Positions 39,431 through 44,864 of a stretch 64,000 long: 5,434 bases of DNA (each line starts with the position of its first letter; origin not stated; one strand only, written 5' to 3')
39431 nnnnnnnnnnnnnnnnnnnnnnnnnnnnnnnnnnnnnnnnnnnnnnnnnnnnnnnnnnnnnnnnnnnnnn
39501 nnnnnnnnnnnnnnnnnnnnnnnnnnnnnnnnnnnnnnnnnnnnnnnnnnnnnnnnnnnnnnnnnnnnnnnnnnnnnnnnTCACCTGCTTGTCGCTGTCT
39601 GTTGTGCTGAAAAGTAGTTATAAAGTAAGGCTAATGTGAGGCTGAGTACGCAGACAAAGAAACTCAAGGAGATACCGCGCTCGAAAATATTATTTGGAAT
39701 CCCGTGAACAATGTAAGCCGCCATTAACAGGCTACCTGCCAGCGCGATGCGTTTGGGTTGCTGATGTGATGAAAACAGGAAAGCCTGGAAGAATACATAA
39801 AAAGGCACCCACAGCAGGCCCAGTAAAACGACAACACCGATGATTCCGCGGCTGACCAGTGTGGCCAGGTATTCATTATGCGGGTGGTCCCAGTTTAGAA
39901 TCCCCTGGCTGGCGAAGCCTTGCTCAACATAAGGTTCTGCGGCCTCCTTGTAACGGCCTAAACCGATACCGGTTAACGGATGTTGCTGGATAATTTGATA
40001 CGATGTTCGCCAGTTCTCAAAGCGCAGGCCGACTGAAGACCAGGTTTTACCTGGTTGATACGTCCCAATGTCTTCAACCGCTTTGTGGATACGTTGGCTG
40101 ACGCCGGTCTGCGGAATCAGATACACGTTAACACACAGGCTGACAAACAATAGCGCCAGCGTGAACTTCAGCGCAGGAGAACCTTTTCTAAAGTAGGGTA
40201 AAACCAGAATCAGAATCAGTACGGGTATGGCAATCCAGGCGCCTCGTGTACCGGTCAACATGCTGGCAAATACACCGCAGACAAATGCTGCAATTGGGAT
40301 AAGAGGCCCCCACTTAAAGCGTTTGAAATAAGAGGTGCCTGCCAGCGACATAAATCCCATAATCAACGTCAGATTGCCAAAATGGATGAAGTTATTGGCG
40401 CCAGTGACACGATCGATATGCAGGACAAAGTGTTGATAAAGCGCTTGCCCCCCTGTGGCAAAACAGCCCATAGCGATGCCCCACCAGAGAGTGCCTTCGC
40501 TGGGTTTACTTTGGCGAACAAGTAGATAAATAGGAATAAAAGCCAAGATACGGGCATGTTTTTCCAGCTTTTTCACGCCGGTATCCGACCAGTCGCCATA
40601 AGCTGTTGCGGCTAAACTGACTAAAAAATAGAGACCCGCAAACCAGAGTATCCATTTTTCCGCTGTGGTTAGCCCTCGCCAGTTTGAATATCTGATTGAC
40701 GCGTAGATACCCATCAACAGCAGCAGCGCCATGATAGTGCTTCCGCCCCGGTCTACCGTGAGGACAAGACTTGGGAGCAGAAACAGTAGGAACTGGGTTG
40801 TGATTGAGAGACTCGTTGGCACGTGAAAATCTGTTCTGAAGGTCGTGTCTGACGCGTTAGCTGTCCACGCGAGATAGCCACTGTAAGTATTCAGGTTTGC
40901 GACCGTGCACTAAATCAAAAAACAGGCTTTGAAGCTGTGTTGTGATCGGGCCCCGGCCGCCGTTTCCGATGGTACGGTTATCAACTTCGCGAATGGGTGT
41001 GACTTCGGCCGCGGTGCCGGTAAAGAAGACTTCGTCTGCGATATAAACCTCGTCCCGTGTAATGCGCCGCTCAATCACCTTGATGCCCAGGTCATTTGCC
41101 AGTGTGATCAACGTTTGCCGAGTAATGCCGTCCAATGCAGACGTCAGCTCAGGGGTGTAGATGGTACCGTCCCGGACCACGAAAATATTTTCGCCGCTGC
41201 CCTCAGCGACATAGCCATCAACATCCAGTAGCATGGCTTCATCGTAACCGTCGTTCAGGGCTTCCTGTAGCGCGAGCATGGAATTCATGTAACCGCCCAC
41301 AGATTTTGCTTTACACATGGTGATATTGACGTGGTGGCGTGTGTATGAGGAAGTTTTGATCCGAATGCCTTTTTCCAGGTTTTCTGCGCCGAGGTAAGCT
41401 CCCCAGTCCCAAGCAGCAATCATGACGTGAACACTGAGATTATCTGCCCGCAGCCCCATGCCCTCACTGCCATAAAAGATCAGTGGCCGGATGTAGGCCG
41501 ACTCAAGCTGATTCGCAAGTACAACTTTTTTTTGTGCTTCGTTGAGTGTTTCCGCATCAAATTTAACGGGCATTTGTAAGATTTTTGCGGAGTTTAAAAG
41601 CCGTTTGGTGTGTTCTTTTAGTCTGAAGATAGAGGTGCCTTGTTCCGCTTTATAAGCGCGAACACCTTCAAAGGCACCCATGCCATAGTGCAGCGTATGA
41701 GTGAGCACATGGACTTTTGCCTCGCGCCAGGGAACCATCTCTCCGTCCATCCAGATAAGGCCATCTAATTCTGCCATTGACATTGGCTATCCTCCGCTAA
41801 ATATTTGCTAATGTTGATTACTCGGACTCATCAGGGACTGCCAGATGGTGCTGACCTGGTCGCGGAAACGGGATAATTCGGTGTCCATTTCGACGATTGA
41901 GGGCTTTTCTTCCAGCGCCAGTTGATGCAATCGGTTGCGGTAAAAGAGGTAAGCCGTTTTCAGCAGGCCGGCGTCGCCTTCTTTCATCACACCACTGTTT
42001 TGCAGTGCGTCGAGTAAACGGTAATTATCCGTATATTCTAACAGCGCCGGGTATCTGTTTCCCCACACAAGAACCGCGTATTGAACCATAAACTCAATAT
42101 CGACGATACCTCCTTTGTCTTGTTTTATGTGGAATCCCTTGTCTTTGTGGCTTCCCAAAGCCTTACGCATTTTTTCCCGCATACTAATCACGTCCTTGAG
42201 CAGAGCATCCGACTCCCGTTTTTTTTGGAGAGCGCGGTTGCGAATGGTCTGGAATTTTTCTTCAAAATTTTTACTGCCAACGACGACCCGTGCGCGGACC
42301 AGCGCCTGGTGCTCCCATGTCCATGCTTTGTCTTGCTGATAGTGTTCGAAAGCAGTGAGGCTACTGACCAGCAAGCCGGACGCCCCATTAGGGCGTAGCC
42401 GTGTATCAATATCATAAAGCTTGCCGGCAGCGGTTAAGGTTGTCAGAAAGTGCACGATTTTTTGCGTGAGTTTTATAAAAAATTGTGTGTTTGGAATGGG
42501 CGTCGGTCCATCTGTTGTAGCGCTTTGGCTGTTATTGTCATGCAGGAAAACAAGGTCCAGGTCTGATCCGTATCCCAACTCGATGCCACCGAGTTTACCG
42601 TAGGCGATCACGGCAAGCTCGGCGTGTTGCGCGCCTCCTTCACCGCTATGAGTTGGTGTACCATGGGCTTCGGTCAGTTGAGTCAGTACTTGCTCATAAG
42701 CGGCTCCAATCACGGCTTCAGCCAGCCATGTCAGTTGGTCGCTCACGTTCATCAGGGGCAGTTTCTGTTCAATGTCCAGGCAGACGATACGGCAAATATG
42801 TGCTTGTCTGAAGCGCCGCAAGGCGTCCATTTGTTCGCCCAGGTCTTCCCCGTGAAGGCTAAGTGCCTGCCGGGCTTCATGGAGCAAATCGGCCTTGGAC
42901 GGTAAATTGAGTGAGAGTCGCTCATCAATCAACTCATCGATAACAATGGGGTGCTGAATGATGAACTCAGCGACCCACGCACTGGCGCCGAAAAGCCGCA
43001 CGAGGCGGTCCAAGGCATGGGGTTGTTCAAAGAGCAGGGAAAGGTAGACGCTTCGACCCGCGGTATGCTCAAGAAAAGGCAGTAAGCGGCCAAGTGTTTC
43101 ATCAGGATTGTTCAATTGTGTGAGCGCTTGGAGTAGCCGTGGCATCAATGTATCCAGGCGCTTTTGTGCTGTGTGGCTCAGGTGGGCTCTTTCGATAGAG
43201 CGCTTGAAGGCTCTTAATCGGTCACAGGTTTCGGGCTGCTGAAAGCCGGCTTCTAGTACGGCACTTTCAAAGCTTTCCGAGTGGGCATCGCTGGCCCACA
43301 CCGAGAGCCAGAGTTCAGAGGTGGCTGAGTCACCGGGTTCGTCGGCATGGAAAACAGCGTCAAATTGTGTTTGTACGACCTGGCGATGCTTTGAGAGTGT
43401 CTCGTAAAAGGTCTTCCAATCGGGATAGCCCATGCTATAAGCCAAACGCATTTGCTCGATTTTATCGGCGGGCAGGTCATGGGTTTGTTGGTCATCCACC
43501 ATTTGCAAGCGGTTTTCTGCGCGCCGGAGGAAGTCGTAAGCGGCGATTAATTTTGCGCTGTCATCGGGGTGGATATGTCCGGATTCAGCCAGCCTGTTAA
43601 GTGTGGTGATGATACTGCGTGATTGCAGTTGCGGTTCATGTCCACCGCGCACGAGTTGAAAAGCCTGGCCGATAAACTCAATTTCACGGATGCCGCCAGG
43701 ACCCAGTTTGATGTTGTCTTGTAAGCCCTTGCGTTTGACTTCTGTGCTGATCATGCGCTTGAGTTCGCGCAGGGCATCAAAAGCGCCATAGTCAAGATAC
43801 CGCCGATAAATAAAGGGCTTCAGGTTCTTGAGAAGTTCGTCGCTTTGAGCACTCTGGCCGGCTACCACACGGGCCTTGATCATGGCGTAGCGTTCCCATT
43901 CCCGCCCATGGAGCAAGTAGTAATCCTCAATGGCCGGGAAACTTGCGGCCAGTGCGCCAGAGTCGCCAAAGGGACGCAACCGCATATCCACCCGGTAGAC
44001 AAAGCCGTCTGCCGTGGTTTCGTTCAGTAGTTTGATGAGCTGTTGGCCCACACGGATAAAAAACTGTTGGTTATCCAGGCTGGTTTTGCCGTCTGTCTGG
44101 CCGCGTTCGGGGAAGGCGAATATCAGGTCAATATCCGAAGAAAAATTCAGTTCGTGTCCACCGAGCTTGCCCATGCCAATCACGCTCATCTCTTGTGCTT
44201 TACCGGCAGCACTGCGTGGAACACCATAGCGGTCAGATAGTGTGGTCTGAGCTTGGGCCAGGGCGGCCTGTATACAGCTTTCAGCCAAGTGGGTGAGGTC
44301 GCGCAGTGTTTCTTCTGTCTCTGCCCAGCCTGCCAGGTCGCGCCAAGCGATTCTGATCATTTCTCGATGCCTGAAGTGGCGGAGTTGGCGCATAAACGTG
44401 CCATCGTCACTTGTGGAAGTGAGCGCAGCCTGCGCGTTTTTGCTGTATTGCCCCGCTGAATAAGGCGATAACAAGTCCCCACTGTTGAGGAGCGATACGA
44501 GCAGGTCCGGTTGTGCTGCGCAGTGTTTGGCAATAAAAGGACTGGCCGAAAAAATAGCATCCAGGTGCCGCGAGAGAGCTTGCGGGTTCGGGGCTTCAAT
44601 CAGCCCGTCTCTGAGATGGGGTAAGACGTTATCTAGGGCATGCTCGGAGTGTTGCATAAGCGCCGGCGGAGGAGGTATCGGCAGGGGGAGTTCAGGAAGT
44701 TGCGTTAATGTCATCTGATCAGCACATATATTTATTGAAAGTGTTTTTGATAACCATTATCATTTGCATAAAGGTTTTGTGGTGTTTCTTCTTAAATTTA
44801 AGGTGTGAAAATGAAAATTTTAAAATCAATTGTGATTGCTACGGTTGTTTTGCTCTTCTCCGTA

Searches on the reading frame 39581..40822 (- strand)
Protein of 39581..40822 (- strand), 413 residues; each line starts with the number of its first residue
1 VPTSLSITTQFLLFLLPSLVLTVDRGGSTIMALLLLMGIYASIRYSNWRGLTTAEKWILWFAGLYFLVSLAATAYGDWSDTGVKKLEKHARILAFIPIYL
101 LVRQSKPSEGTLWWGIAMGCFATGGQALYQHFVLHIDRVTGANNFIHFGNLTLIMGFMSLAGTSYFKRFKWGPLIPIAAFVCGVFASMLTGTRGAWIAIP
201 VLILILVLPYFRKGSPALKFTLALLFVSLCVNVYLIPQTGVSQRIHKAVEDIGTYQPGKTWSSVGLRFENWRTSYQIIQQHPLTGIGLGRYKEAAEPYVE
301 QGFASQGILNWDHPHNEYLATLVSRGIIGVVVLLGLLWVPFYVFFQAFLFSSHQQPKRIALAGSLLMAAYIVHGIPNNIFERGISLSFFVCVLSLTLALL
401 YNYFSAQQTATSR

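Call 51: search_protein_families(library=pfam, proteins=[window:39581-40822:-], max_evalue=0.00001)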
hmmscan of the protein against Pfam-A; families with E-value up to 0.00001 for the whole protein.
window:39581-40822:- (413 aa): 1 family
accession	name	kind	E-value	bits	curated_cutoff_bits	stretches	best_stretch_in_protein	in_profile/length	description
PF04932.20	Wzy_C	-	3.3e-26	92.3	31.7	1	178-334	1-149/149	O-Antigen ligase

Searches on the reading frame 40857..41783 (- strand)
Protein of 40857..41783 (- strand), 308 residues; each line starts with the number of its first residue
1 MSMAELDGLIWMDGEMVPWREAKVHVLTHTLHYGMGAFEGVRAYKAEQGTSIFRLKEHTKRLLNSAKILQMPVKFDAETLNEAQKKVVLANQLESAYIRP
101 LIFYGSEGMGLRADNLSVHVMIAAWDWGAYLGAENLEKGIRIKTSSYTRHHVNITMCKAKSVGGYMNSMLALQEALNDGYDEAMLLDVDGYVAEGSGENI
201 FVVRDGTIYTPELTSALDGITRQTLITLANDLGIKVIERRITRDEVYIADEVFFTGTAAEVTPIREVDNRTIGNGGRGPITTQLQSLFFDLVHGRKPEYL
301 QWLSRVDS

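Call 52: search_protein_families(library=pfam, proteins=[window:40857-41783:-], max_evalue=0.00001)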
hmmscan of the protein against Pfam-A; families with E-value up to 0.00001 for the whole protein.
window:40857-41783:- (308 aa): 1 family
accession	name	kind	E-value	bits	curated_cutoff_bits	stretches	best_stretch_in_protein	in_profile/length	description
PF01063.24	Aminotran_4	-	1.1e-57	195.9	28.5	1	36-267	1-223/223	Amino-transferase class IV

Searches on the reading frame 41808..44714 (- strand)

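Call 52: search_protein_families(library=pfam, proteins=[window:41808-44714:-], max_evalue=0.00001)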
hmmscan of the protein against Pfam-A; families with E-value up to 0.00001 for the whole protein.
window:41808-44714:- (968 aa): 2 families
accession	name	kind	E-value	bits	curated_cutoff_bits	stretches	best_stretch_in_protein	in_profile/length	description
PF03710.21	GlnE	-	3.1e-168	557.9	24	2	50-292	3-247/252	Glutamate-ammonia ligase adenylyltransferase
PF08335.16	GlnD_UR_UTase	-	3.6e-45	153.9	21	2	316-455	1-141/141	GlnD PII-uridylyltransferase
